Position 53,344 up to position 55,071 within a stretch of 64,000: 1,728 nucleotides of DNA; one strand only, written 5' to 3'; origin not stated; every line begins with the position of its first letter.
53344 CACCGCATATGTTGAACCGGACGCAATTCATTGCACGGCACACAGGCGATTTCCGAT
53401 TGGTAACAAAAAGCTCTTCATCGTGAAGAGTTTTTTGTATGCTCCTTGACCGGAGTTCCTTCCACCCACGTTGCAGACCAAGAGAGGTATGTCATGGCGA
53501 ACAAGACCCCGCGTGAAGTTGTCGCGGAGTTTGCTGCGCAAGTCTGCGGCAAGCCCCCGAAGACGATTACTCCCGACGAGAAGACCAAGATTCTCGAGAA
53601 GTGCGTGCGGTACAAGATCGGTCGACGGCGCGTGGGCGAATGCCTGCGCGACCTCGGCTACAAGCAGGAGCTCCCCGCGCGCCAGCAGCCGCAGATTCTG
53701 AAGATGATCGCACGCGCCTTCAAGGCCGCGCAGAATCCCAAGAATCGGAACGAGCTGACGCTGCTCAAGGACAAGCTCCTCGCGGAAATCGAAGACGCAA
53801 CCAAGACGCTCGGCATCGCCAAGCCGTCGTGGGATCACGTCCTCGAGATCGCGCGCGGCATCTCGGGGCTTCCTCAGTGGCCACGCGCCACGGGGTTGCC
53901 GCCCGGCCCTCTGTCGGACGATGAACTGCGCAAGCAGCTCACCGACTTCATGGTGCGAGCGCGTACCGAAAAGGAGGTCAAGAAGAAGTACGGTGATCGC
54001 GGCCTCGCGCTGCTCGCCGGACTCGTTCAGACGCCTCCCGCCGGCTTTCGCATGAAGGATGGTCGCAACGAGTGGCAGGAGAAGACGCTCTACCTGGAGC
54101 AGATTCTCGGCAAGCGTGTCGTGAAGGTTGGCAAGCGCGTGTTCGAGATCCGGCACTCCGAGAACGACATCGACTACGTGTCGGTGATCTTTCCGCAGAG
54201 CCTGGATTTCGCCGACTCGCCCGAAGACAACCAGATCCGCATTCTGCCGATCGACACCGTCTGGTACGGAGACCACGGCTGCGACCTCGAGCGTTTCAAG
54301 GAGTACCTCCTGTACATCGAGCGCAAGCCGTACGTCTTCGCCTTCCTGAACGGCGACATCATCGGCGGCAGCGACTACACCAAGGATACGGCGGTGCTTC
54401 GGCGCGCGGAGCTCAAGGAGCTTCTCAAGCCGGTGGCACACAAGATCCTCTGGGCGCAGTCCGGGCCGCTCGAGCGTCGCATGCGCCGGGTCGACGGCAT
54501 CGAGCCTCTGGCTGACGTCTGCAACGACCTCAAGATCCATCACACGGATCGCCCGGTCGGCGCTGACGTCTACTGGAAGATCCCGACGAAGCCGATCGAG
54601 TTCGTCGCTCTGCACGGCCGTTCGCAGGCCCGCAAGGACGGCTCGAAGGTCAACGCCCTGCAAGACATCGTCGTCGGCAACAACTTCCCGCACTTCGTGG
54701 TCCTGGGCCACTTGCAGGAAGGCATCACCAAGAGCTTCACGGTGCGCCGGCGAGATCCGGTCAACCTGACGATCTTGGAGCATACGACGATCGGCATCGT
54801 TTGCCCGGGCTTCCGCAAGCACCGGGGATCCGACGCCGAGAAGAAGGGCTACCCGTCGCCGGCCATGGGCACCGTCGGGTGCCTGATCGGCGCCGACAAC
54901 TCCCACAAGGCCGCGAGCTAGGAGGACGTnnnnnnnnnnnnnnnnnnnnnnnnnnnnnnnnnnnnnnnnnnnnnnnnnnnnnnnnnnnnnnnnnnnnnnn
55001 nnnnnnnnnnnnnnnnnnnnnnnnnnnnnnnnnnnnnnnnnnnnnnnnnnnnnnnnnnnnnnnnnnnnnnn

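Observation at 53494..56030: Tandem enzyme/pseudoenzyme pair of divergent calcineurin-like phosphoesterases in a foreign-GC island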

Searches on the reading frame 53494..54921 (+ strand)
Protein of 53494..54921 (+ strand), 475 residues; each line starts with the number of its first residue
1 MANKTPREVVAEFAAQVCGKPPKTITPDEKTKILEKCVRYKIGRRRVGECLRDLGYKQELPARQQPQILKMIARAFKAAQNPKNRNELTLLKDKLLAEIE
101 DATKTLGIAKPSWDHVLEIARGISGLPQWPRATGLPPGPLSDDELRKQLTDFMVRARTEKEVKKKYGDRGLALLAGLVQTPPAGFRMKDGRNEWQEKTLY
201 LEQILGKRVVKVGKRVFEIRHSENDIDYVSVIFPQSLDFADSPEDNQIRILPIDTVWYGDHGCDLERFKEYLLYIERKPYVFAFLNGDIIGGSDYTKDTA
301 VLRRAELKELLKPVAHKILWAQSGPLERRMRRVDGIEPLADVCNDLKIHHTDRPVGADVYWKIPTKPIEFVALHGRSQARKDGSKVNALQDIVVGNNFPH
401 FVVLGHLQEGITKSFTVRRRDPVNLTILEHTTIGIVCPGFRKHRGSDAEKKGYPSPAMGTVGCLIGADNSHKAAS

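Call 3: search_protein_families(library=pfam, proteins=[window:53494-54921:+], max_evalue=1)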
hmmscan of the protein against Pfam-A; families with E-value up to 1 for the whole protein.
window:53494-54921:+ (475 aa): 1 family
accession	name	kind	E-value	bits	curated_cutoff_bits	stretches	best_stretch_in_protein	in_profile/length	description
PF20121.4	DUF6511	-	0.081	13.8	28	1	43-75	15-47/69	Family of unknown function (DUF6511)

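Call 4: search_protein_families(library=phrogs, proteins=[window:53494-54921:+], max_evalue=0.1)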
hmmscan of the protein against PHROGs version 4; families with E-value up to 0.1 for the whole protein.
window:53494-54921:+ (475 aa): 1 family
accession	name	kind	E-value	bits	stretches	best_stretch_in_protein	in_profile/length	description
phrog_7339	-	DNA, RNA and nucleotide metabolism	2.9e-09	37.6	1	245-451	27-235/263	DNA repair exonuclease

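Call 9: search_protein_families(library=padloc, proteins=[window:53494-54921:+], max_evalue=0.1)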
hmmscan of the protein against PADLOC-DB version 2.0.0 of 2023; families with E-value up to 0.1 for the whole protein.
window:53494-54921:+ (475 aa): 0 families

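Call 10: search_protein_families(library=ncbifam, proteins=[window:53494-54921:+], max_evalue=1)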
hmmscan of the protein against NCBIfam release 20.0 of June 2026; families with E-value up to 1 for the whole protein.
window:53494-54921:+ (475 aa): 1 family
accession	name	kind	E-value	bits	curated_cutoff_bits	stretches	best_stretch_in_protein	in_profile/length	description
NF050808.1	FlagAsmbRegFliX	equivalog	0.17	12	175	1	319-351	59-91/143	flagellar assembly regulator FliX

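Call 14: find_homologous_proteins(query=window:53494-54921:+)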
Query window:53494-54921:+ (475 aa): 22 proteins with E <= 0.001 among 8000 candidates.
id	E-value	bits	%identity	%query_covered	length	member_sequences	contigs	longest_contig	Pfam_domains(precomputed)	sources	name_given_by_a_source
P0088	0.0e+0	1097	100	100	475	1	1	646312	-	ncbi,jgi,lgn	ncbi:MAG: hypothetical protein WC866_00655 [Patescibacteria group bacterium]|jgi:hypothetical protei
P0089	6.5e-212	723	67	99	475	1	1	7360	-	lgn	-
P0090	1.2e-159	551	54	99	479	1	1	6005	-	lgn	-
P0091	7.2e-158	545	54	99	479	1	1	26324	-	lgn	-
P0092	6.6e-153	529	52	100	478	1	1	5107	-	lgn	-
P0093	1.4e-149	518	52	99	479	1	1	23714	-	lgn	-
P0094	7.4e-136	472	48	96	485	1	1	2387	-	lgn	-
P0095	1.9e-134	468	61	70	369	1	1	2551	-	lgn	-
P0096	2.9e-132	461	58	75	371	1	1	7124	-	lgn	-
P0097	1.1e-131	459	59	71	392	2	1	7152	-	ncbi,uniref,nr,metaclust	ncbi:hypothetical protein A3C96_03485 [Candidatus Uhrbacteria bacterium RIFCSPHIGHO2_02_FULL_60_10]|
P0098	1.3e-131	458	53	85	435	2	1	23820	-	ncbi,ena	-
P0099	5.8e-131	456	60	70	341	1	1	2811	-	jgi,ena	-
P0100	5.2e-130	453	59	71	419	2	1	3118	-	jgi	jgi:hypothetical protein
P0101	6.1e-130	453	60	70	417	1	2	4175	-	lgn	-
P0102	4.5e-129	450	58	71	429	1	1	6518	-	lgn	-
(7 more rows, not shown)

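Call 50: predict_structure(alignment_id=A2)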
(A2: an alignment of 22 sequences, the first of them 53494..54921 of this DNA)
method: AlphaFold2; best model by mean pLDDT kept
length: 475 residues; sequences in the alignment: 22
mean_pLDDT: 88.1   pTM: 0.67
mean pLDDT of the five models: 88.1, 86.4, 85.2, 84.5, 83.9
residues with pLDDT >= 90: 272; 70-90: 176; 50-70: 26; < 50: 1
segments of 3 or more residues with pLDDT < 50: none
pLDDT, mean of each block of 10 residues (from residue 1): 82 92 84 92 90 84 83 94 85 93 84 90 90 70 89 93 93 93 90 87 77 91 87 91 87 93 92 95 96 93 94 96 93 92 94 93 84 75 74 88 89 87 84 92 78 73 91 89
secondary structure, 60 per line:
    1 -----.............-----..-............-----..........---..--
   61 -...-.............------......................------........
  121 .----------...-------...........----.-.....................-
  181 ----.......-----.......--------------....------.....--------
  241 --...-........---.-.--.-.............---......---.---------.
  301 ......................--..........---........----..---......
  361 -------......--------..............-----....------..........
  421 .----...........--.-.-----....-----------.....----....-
elements in order: H6-18 H27-38 H44-53 H66-78 H85-106 H113-121 H142-152 H159-179 E185-191 E197-203 E218-221 E228-232 E247-254 H265-277 E281-286 H300-317 E318-322 H325-334 H338-345 E355-360 E368-373 H382-395 E401-404 E411-421 E426-436 H447-450 E462-466 E471-474

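Call 78: search_protein_families(library=pfam, alignment_id=A2, max_evalue=0.05)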
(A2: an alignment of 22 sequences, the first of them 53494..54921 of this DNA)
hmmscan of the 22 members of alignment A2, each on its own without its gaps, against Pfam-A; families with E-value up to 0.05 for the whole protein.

A. member 1, window:53494-54921:+ (475 aa): 0 families

B. families by the number of members that match (of 22 scanned): 6 families
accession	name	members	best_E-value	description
PF07750.17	GcrA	2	0.00038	GcrA cell cycle regulator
PF00249.37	Myb_DNA-binding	1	0.00019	Myb-like DNA-binding domain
PF13518.12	HTH_28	1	0.004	Helix-turn-helix domain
PF04924.17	Pox_A6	1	0.0069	Poxvirus A6 protein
PF13592.12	HTH_33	1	0.012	Winged helix-turn helix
PF13921.12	Myb_DNA-bind_6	1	0.029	Myb-like DNA-binding domain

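Call 87: search_solved_structures(query=A2, max_evalue=10, show_alignments=1)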
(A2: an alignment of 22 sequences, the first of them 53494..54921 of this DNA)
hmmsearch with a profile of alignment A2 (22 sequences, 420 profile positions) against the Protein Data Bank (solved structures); distinct sequences matched with E-value up to 10: 1.
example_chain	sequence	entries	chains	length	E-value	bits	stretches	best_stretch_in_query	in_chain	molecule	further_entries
2zbk_B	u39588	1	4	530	0.78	12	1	45-140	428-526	Type 2 DNA topoisomerase 6 subunit B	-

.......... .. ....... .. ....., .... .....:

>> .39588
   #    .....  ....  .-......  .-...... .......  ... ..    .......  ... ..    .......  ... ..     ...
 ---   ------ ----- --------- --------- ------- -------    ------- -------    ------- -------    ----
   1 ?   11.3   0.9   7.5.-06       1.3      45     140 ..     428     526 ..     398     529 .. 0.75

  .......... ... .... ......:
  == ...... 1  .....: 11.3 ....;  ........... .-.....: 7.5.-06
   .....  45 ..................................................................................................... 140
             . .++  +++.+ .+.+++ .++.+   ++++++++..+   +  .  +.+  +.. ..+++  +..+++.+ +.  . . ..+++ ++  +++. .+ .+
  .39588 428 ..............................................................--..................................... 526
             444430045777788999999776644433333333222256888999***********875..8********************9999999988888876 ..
